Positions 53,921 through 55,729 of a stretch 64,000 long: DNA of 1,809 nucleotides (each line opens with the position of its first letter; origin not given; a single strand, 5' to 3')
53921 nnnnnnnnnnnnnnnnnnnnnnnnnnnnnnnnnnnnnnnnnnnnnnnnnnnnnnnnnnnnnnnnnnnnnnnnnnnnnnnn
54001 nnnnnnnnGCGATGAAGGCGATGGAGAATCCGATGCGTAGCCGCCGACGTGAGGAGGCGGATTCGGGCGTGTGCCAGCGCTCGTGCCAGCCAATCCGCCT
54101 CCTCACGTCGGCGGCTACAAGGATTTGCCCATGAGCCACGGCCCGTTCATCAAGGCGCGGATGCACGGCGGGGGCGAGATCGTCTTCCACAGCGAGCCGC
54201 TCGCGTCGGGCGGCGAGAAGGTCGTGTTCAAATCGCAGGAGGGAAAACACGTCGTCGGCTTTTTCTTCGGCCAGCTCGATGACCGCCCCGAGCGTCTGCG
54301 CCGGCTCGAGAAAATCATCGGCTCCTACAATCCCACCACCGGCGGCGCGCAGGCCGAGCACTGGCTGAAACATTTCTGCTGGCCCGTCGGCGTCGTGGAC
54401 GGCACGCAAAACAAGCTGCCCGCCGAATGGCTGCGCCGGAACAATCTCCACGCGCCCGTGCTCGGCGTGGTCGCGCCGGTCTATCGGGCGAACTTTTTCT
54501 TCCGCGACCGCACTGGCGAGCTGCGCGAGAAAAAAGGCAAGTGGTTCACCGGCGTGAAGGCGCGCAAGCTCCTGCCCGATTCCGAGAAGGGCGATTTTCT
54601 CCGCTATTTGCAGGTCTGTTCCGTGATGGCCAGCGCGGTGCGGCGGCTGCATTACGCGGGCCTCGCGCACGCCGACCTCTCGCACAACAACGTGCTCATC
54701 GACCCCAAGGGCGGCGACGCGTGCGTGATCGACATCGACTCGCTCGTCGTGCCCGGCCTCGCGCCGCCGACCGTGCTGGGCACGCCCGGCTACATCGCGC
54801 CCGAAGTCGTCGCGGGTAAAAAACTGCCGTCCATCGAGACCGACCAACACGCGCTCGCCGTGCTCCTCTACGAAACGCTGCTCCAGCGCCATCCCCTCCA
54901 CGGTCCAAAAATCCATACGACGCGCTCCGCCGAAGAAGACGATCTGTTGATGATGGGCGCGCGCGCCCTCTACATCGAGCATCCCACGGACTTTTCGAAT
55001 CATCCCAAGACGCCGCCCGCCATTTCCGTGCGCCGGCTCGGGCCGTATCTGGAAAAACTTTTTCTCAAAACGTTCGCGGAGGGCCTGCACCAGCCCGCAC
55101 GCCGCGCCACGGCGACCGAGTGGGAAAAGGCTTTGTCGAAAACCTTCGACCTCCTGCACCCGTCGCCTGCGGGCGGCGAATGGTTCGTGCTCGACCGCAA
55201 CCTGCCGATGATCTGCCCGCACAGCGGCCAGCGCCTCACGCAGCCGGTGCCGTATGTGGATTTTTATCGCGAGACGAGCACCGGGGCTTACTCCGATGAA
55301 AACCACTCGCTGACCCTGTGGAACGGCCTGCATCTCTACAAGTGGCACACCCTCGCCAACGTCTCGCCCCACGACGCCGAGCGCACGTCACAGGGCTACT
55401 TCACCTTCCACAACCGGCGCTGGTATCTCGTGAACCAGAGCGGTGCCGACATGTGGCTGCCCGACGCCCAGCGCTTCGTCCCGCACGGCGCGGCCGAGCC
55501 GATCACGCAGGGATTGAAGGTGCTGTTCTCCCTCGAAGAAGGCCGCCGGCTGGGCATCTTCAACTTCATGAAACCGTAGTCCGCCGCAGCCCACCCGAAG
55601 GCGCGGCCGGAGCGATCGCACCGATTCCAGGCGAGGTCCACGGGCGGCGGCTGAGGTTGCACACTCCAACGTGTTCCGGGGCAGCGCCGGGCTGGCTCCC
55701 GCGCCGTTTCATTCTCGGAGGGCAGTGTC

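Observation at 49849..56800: Candidate phospho-signalling / conflict-type locus: membrane DUF2135+FHA-like protein divergent from a TerY-type vWA - PP2C - Ser/Thr kinase triad, plus a radical SAM gene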

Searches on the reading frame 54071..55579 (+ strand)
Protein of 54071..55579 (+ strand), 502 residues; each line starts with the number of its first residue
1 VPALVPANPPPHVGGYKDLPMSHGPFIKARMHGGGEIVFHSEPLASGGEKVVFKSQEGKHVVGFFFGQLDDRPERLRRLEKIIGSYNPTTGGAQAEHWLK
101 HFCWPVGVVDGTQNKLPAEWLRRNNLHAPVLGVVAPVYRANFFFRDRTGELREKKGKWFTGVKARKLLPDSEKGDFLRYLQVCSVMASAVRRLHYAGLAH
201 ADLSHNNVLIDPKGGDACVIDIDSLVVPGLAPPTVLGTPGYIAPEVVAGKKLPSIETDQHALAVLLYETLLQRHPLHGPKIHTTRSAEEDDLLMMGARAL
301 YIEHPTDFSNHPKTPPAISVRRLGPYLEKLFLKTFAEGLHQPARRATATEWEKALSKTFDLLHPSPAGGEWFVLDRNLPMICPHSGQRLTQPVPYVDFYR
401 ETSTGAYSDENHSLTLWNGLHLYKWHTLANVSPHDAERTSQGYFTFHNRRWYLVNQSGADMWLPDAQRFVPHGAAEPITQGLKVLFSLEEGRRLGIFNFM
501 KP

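Call 3: search_protein_families(library=pfam, proteins=[window:54071-55579:+], max_evalue=0.1)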
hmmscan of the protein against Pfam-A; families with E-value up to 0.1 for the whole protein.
window:54071-55579:+ (502 aa): 5 families
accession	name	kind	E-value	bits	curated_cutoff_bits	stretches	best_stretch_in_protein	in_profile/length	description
PF00069.31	Pkinase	-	3.6e-13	50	31.7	1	182-295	103-216/263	Protein kinase domain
PF06293.20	Kdo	-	0.003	17.5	21.3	1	186-223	127-167/207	Lipopolysaccharide kinase (Kdo/WaaP) family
PF01163.29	RIO1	-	0.0089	16.1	22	1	185-222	113-148/187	RIO domain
PF07714.23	PK_Tyr_Ser-Thr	-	0.018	14.8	23.1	0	173-270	98-198/258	Protein tyrosine and serine/threonine kinase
PF01636.29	APH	-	0.079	13.1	23.2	0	190-223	162-195/239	Phosphotransferase enzyme family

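Call 4: search_protein_families(library=ncbifam, proteins=[window:54071-55579:+], max_evalue=0.1)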
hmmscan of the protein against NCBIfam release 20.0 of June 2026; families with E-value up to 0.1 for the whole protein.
window:54071-55579:+ (502 aa): 15 families
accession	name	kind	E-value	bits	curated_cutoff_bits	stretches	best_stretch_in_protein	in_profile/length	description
NF038150.1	lanthi_synth_IV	equivalog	5.1e-14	51.6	650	1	180-300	301-420/851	class IV lanthionine synthetase LanL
NF038151.1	lanthi_synth_III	equivalog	2.4e-10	39.5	575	1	179-275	338-428/833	class III lanthionine synthetase LanKC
NF033483.0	PknB_PASTA_kin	equivalog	4.6e-07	29.2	450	1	162-278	92-210/563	Stk1 family PASTA domain-containing Ser/Thr kinase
NF002475.0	PRK01723.1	equivalog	3.2e-05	23.1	142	1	186-223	152-188/241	3-deoxy-D-manno-octulosonic acid kinase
NF052427.1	StpK7MSMEG_1200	equivalog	4.4e-05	22.1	900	1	180-278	111-211/601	serine/threonine protein kinase StpK7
NF047741.1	antiphage_MADS6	equivalog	7.2e-05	21.5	460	1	173-280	295-407/612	methylation-associated defense system protein kinase MAD6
NF009651.0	PRK13184.1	equivalog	0.00011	20.3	839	1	232-278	188-233/932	serine/threonine-protein kinase PknD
NF041408.1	XopAU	subfamily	0.00012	21.8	450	1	189-247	340-396/498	XopAU family type III secretion system effector serine/threonine kinase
TIGR03724.2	arch_bud32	equivalog_domain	0.0011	18.5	125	1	181-222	89-128/193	KEOPS complex kinase/ATPase Bud32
NF041310.1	Prot_Kin_Rio1_Halo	equivalog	0.0029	17.1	480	1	185-224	200-237/273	serine/threonine-protein kinase Rio1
NF041645.1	prot_kin_PA4780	equivalog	0.0046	16.3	350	1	184-222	150-186/274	PA4780 family RIO1-like protein kinase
NF053615.1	SerThrKinAfsKStmc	equivalog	0.015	14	1300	1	184-278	119-215/809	protein serine/threonine kinase AfsK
NF040671.1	PLuB_AAA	exception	0.045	11.1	999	1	174-271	100-198/1256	PLuB system helicase-like protein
NF007174.0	PRK09605.1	equivalog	0.053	12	447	1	177-222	427-470/535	bifunctional N(6)-L-threonylcarbamoyladenine synthase/serine/threonine protein kinase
NF011464.0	PRK14879.1-7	equivalog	0.073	12.8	246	0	178-221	104-145/221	Kae1-associated kinase Bud32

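Call 5: search_protein_families(library=padloc, proteins=[window:54071-55579:+], max_evalue=0.1)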
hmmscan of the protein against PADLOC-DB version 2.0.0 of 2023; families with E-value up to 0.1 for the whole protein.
window:54071-55579:+ (502 aa): 22 families
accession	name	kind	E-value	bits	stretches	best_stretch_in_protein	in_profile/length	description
PDLC04042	PD-T4-6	-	8.5e-11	40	1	160-282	92-218/292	-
PDLC04053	PD-T4-6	-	1.5e-10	39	1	179-282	112-217/311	-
PDLC04047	PD-T4-6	-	1.7e-10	38.5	1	180-284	114-220/327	-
PDLC04064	PD-T4-6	-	9.9e-10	35.9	1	182-278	124-222/369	-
PDLC04043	PD-T4-6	-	8.1e-09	33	1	184-280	122-221/452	-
PDLC04138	mad6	-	1.4e-08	32.2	1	182-282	158-262/659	mads_6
PDLC04061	PD-T4-6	-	1.8e-08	32.3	1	161-279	104-226/510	-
PDLC04039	PD-T4-6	-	1e-07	29.3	1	180-283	117-222/458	-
PDLC04054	PD-T4-6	-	1e-06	26.5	1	164-277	98-214/347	-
PDLC04048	PD-T4-6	-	1.9e-06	25.5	1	181-278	115-214/354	-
PDLC03920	MkoA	-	6.5e-06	22.7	1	181-285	127-238/1112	-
PDLC01088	C3a189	-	8.5e-06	22.6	1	234-280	167-212/840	kinase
PDLC03921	MkoA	-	8e-05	18.5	1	178-223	588-633/1607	-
PDLC04057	PD-T4-6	-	0.0004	17.5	1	180-278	111-212/443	-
PDLC04052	PD-T4-6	-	0.00054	17.3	1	160-278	96-218/496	-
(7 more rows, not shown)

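Call 18: find_homologous_proteins(query=window:54071-55579:+, max_evalue=0.001)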
Query window:54071-55579:+ (502 aa): 1717 proteins with E <= 0.001 among 8000 candidates; the best 120 are listed.
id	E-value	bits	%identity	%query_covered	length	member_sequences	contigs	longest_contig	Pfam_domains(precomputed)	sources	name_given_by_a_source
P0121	0.0e+0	1141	100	96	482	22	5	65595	PF00069.32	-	-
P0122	1.1e-292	989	87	96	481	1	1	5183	PF00069.32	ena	-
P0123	1.4e-267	906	79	96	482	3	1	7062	PF00069.32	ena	-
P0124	5.4e-234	796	100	68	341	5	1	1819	PF00069.32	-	-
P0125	6.0e-220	749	67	95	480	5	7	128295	PF00069.32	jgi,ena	jgi:hypothetical protein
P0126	3.9e-216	737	66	96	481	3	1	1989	PF00069.32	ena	-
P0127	1.6e-211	721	63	95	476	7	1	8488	PF00069.32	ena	-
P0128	2.1e-211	721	65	95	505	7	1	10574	PF00069.32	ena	-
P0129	1.5e-210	718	63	95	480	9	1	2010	PF00069.32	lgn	-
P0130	2.5e-210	718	64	95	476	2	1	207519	PF00069.32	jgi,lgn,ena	jgi:hypothetical protein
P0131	4.3e-209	713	64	95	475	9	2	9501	PF00069.32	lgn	-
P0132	8.1e-209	713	64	95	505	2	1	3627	PF00069.32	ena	-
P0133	1.0e-208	712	63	95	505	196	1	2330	PF00069.32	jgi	-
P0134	2.8e-208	711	64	95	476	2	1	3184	PF00069.32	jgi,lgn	-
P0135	4.1e-208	710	64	95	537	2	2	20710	PF00069.32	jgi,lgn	-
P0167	5.0e-166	571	54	95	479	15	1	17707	PF00069.32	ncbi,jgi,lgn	jgi:hypothetical protein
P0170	5.2e-164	565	55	95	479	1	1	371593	PF06293.21,PF00069.32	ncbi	-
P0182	4.2e-160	552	53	95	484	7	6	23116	PF00069.32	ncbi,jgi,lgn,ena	-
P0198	1.9e-155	536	50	95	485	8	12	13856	PF00069.32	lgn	-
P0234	3.4e-144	499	49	95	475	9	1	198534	PF00069.32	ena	-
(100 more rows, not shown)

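Call 19: find_encoding_contigs(protein=P0130, flank=10000, max_places=2)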
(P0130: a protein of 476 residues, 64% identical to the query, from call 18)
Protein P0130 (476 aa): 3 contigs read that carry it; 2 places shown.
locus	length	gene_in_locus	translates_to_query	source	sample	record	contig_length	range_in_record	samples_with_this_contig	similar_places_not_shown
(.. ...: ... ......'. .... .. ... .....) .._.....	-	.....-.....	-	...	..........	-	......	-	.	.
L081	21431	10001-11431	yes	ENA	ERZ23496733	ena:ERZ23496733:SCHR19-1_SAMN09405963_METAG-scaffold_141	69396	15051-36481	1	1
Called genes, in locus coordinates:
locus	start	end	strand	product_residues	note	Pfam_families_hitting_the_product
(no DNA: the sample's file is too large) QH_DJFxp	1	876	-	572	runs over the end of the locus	PF05157:MshEN, PF00437:T2SSE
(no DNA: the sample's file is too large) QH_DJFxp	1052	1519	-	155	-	PF00588:SpoU_methylase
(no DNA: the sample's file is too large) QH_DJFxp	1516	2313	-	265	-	PF01416:PseudoU_synth_1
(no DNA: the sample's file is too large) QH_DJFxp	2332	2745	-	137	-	PF03652:RuvX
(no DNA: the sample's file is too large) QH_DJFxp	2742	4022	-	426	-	PF00202:Aminotran_3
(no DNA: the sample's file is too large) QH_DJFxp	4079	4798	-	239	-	-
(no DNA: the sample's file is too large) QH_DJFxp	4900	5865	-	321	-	-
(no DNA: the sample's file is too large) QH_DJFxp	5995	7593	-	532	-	PF01566:Nramp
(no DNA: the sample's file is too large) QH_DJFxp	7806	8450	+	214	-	PF00092:VWA, PF13519:VWA_2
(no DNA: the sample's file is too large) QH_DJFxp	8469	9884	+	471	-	PF13672:PP2C_2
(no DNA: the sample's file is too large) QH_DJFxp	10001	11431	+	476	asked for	PF00069:Pkinase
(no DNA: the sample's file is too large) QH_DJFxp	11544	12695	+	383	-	-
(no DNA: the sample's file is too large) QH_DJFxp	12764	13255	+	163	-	PF06892:Phage_CP76 (weak)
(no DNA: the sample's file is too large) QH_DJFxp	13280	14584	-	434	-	PF00091:Tubulin, PF12327:FtsZ_C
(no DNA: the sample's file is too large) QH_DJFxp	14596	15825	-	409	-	PF02491:SHS2_FTSA, PF06723:MreB_Mbl, PF14450:FtsA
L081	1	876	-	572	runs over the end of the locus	PF05157:MshEN, PF00437:T2SSE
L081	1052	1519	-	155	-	PF00588:SpoU_methylase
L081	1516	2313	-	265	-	PF01416:PseudoU_synth_1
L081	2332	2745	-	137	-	PF03652:RuvX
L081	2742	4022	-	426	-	PF00202:Aminotran_3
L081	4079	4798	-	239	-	-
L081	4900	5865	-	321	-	-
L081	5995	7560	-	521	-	PF01566:Nramp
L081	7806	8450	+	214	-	PF00092:VWA, PF13519:VWA_2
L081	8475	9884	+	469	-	PF13672:PP2C_2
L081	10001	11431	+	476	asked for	PF00069:Pkinase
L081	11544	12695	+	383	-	-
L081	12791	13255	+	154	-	PF06892:Phage_CP76 (weak)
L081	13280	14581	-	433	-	PF00091:Tubulin, PF12327:FtsZ_C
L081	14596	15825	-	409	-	PF02491:SHS2_FTSA, PF06723:MreB_Mbl, PF14450:FtsA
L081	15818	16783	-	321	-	PF08478:POTRA_1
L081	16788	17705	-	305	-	PF01820:Dala_Dala_lig_N, PF07478:Dala_Dala_lig_C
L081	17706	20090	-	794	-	PF01225:Mur_ligase, PF08245:Mur_ligase_M, PF02875:Mur_ligase_C, PF01565:FAD_binding_4, PF02873:MurB_C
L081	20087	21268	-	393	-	PF03033:Glyco_transf_28, PF13579:Glyco_trans_4_4, PF04101:Glyco_tran_28_C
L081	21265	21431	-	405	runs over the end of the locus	PF01098:FTSW_RODA_SPOVE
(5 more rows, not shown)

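Call 20: find_encoding_contigs(protein=P0170, flank=10000, max_places=2)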
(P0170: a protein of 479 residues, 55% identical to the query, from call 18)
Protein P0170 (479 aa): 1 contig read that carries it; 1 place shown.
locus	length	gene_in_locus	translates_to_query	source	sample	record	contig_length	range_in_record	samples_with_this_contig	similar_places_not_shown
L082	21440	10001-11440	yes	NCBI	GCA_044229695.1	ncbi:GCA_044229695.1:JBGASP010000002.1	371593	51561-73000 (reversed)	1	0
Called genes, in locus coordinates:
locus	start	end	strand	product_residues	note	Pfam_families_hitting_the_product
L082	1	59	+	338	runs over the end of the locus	PF00142:Fer4_NifH, PF01656:CbiA, PF02374:ArsA_ATPase (weak), PF10609:ParA (faint), PF13614:AAA_31, PF13500:AAA_26 (weak)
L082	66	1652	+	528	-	PF00148:Oxidored_nitro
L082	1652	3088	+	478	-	PF00148:Oxidored_nitro, PF08369:PCP_red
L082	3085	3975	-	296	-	PF00561:Abhydrolase_1, PF12146:Hydrolase_4, PF12697:Abhydrolase_6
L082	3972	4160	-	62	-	-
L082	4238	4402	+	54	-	-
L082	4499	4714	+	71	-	PF00556:LHC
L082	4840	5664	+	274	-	PF00124:Photo_RC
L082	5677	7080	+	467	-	PF00124:Photo_RC, PF05359:DUF748 (faint), PF00691:OmpA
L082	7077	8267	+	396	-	PF02276:CytoC_RC, PF03150:CCP_MauG (faint), PF02276:CytoC_RC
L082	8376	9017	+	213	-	PF13768:VWA_3 (faint), PF00092:VWA, PF13519:VWA_2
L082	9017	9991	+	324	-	PF13672:PP2C_2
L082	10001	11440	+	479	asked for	PF00069:Pkinase, PF06293:Kdo (faint)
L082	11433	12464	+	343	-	-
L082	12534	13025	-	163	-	PF27124:PuhC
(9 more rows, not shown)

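Call 21: find_encoding_contigs(protein=P0234, flank=10000, max_places=2)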
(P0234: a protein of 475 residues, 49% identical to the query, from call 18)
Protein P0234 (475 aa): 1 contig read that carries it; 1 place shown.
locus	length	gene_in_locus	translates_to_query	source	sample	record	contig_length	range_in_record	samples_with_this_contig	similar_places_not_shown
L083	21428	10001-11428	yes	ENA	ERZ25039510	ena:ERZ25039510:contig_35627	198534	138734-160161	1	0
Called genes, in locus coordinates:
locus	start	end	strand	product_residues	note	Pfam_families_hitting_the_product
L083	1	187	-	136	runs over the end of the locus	PF00903:Glyoxalase, PF18029:Glyoxalase_6, PF12681:Glyoxalase_2 (weak)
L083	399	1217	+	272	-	PF11306:DUF3108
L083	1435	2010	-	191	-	PF14117:DUF4287, PF18899:DUF5655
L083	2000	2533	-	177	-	PF08327:AHSA1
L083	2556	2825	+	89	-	-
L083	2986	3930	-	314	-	PF12146:Hydrolase_4, PF00561:Abhydrolase_1, PF00975:Thioesterase (weak), PF12697:Abhydrolase_6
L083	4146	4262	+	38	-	PF00556:LHC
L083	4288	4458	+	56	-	-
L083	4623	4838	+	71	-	PF00556:LHC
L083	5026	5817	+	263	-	PF00124:Photo_RC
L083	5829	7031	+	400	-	PF00124:Photo_RC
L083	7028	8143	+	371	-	PF02276:CytoC_RC, PF14522:Cytochrome_C7 (faint), PF02276:CytoC_RC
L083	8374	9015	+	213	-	PF00092:VWA, PF13519:VWA_2 (weak)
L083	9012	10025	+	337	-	PF13672:PP2C_2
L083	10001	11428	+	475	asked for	PF00069:Pkinase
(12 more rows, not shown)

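Call 50: find_related_loci(query=A3, collection=metagenome_contigs, flank=10000)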
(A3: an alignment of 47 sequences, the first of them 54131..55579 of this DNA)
Query A3 (482 aa) in metagenome_contigs; peptide patterns used: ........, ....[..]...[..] (x = any residue, [..] = any of these).
600 stretches matched a pattern (row limit reached: there are more); 418 encode a relative of the query (tblastn E <= 1e-3); the best 80 are kept; 80 distinct loci.
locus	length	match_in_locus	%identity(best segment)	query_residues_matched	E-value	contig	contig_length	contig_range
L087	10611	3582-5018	65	6-480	0e+0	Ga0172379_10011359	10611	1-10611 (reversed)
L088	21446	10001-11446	64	3-480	0e+0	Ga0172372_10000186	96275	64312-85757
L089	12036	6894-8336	62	1-482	0e+0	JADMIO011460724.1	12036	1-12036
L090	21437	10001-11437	65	6-480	0e+0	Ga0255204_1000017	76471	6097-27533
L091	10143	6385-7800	50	7-481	3e-139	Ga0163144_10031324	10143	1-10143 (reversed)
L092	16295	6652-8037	48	7-471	5e-139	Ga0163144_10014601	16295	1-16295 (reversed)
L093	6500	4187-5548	49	7-464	1e-132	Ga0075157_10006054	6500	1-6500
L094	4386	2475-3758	50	7-437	5e-132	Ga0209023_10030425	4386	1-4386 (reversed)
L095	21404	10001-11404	48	7-478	3e-128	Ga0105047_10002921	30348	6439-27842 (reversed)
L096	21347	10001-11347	49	7-458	1e-126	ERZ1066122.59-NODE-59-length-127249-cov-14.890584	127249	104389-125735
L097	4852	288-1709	44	6-480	4e-126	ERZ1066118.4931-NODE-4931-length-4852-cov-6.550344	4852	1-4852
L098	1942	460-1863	44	8-480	4e-128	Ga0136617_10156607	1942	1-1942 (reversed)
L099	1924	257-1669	42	9-482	1e-123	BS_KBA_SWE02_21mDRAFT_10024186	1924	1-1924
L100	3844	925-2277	44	26-482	4e-116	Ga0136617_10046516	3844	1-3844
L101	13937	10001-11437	43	6-480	5e-113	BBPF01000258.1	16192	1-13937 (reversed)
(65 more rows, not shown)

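Call 72: find_encoding_contigs(protein=P0182, flank=10000, max_places=1)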
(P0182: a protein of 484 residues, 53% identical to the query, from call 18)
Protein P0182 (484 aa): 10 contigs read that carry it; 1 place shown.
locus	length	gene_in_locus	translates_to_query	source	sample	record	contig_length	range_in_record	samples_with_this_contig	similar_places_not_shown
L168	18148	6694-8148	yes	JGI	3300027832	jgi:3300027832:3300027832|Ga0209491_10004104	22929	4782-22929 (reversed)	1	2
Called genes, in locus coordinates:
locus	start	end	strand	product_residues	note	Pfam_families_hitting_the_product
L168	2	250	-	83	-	?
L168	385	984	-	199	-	PF01850:PIN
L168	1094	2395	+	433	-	PF01699:Na_Ca_ex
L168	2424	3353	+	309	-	-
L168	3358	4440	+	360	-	-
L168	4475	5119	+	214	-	PF00092:VWA, PF13519:VWA_2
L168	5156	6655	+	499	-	PF13672:PP2C_2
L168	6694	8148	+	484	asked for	PF00069:Pkinase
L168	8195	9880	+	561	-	PF00092:VWA, PF13519:VWA_2 (weak)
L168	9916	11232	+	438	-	-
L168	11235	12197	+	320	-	PF14237:GYF_2, PF05656:DUF805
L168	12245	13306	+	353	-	PF00092:VWA, PF13519:VWA_2, PF15616:TerY_C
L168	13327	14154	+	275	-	-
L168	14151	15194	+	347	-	PF13367:PrsW-protease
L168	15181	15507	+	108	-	-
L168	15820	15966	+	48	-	-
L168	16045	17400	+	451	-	PF01548:DEDD_Tnp_IS110, PF02371:Transposase_20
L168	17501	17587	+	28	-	-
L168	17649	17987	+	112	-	-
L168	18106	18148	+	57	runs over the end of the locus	-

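Call 73: find_encoding_contigs(protein=P0167, flank=10000, max_places=1)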
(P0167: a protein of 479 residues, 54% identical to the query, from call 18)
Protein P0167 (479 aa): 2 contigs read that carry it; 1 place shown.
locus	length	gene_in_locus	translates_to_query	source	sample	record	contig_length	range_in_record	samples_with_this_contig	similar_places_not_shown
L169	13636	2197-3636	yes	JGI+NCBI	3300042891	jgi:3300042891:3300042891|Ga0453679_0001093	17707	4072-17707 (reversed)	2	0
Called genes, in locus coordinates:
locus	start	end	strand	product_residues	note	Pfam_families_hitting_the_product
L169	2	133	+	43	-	?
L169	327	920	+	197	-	PF00092:VWA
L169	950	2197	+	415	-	PF13672:PP2C_2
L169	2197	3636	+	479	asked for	PF00069:Pkinase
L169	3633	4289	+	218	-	PF00092:VWA, PF13519:VWA_2 (weak)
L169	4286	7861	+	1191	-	PF13188:PAS_8 (faint), PF00989:PAS (weak), PF13426:PAS_9 (weak), PF13672:PP2C_2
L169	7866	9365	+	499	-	PF00069:Pkinase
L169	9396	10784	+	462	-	-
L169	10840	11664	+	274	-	-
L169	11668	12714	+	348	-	PF13367:PrsW-protease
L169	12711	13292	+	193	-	-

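Call 74: find_encoding_contigs(protein=P0198, flank=10000, max_places=1)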
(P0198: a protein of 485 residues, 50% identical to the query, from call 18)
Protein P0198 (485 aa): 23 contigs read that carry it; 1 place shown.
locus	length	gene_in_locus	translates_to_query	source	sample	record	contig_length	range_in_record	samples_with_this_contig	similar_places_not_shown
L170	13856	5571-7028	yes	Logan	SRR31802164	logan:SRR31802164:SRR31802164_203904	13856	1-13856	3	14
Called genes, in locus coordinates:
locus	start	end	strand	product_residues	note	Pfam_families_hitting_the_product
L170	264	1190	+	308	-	-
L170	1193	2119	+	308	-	-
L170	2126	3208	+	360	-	-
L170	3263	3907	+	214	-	PF00092:VWA, PF13519:VWA_2 (weak)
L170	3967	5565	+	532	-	PF13672:PP2C_2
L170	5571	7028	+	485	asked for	PF00069:Pkinase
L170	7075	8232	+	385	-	-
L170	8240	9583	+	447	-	-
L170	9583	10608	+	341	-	PF14237:GYF_2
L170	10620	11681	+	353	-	PF00092:VWA, PF13519:VWA_2, PF15616:TerY_C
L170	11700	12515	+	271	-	-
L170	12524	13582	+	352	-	PF13367:PrsW-protease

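Call 82: predict_structure(alignment_id=A3)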
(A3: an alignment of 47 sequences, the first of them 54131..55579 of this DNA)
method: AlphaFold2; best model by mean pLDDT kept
length: 482 residues; sequences in the alignment: 47
mean_pLDDT: 92.3   pTM: 0.91
mean pLDDT of the five models: 92.3, 91.3, 91.2, 90.3, 89.3
residues with pLDDT >= 90: 366; 70-90: 108; 50-70: 5; < 50: 3
segments of 3 or more residues with pLDDT < 50: 1-3
pLDDT, mean of each block of 10 residues (from residue 1): 75 91 87 95 88 89 87 86 92 87 91 93 96 94 92 96 96 91 92 96 82 72 85 91 97 94 93 92 96 92 98 97 96 97 94 96 96 97 93 97 96 88 97 97 97 98 96 97 90
secondary structure, 60 per line:
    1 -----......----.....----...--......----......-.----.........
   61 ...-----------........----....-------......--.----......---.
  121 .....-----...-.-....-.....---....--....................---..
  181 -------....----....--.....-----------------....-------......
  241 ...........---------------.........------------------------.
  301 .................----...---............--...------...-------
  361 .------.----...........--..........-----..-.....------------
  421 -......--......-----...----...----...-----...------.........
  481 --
elements in order: E6-11 E16-20 E25-27 E30-35 E40-45 H52-63 H75-81 E87-90 H98-103 E111-116 E123-125 E131-133 H137-140 H142-146 H150-153 H156-175 E188-191 E196-199 H224-227 H235-251 H267-275 H300-317 H328-339 E342-344 E351-353 E373-383 E386-395 H404-407 E422-427 E430-435 E441-443 E448-450 E455-457 E463-465 E472-480
